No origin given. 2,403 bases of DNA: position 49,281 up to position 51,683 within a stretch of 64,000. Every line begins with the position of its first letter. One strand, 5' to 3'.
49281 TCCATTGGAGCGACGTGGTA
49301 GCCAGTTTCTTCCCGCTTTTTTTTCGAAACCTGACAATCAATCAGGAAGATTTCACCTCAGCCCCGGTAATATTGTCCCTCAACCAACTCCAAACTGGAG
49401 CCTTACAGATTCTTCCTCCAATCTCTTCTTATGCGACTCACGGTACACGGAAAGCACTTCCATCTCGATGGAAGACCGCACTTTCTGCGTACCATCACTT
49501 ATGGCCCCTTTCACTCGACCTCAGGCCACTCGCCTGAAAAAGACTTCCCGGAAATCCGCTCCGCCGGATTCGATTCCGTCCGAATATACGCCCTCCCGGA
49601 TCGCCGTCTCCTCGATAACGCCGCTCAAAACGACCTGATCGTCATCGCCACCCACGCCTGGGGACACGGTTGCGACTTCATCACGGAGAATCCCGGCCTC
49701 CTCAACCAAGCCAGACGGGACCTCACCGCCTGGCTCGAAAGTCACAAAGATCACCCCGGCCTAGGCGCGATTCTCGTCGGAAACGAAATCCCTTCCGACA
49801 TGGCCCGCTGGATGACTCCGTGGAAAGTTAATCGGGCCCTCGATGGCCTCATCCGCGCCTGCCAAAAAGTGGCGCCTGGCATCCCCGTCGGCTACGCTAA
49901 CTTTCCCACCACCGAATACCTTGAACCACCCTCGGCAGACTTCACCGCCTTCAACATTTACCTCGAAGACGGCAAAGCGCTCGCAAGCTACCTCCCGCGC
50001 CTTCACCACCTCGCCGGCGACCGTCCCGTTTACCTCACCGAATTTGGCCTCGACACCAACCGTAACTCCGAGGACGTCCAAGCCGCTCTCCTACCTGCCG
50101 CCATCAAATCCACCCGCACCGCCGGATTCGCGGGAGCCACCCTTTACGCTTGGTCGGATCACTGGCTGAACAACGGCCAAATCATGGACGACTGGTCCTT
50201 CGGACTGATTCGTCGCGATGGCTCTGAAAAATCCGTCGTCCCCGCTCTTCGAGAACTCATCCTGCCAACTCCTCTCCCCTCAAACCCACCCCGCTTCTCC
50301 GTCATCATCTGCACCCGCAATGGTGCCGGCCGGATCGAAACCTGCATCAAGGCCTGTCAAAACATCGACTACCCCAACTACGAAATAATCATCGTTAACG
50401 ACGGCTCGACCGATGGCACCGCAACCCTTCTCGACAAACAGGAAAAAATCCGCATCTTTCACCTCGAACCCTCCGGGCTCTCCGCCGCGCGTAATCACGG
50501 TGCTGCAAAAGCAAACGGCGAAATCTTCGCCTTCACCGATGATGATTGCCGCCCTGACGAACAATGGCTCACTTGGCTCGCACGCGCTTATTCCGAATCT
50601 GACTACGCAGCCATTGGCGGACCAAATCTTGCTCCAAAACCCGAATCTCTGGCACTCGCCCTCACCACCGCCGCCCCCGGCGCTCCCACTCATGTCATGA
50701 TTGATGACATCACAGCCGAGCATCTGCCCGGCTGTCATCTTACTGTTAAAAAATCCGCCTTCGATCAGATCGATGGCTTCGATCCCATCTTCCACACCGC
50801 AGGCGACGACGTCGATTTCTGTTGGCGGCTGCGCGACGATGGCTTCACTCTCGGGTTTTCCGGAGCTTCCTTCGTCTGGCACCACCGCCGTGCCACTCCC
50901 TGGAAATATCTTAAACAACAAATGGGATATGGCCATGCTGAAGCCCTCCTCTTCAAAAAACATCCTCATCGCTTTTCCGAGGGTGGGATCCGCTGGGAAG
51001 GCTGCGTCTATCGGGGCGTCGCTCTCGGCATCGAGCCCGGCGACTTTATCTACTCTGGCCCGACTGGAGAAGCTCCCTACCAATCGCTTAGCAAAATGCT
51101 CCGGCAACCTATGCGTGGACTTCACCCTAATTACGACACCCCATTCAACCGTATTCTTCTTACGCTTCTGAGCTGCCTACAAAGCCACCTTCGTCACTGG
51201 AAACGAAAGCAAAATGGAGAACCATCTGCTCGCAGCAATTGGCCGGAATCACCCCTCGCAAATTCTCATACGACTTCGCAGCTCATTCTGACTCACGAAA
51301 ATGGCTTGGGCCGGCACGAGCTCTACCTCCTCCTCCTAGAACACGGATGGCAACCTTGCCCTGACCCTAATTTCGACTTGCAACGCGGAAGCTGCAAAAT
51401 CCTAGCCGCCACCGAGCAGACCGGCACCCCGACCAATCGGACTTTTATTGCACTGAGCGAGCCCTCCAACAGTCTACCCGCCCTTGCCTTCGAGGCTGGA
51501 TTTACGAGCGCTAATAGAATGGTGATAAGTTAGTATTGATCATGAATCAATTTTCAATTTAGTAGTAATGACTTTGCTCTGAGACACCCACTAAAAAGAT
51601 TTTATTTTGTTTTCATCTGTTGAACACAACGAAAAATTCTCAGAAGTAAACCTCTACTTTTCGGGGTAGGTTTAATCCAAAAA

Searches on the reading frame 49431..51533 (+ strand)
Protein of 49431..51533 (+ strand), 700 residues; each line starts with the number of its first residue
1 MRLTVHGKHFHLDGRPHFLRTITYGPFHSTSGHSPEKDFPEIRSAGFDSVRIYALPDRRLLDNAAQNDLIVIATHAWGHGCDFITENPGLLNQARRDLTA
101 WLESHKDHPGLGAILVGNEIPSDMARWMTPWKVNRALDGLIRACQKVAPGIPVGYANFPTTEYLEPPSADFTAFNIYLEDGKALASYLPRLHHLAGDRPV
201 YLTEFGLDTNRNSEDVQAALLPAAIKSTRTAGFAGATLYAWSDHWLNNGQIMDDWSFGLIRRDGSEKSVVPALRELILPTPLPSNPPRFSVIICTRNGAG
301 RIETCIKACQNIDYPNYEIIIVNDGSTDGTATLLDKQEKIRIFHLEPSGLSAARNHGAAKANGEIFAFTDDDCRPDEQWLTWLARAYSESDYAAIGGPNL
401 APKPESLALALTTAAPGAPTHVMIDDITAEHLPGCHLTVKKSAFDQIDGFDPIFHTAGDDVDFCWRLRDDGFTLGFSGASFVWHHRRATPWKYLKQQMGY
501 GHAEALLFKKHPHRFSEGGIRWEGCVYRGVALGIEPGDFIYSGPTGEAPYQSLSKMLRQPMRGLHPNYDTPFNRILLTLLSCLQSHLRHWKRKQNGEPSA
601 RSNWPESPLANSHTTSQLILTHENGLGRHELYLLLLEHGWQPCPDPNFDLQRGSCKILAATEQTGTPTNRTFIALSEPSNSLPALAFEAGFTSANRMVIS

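Call 48: search_protein_families(library=pfam, proteins=[window:49431-51533:+])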
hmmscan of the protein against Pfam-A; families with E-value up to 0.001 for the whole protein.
window:49431-51533:+ (700 aa): 6 families
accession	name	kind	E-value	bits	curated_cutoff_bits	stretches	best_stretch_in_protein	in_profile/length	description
PF00535.33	Glycos_transf_2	-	7.1e-29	101.3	23.3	1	290-410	1-126/168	Glycosyl transferase family 2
PF13641.12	Glyco_tranf_2_3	-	9e-17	62.3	27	1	287-497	1-224/230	Glycosyltransferase like family 2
PF10111.15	Glyco_tranf_2_2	-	1.8e-09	37.9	27.3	1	290-373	1-92/276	Glycosyltransferase like family 2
PF13506.12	Glyco_transf_21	-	5.5e-06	26.4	21.7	1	356-492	24-163/174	Glycosyl transferase family 21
PF13704.12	Glyco_tranf_2_4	-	1.6e-05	25.8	27.5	1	296-393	1-75/98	Glycosyl transferase family 2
PF13632.12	Glyco_trans_2_3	-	0.00011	22.5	27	1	370-497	6-136/198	Glycosyl transferase family group 2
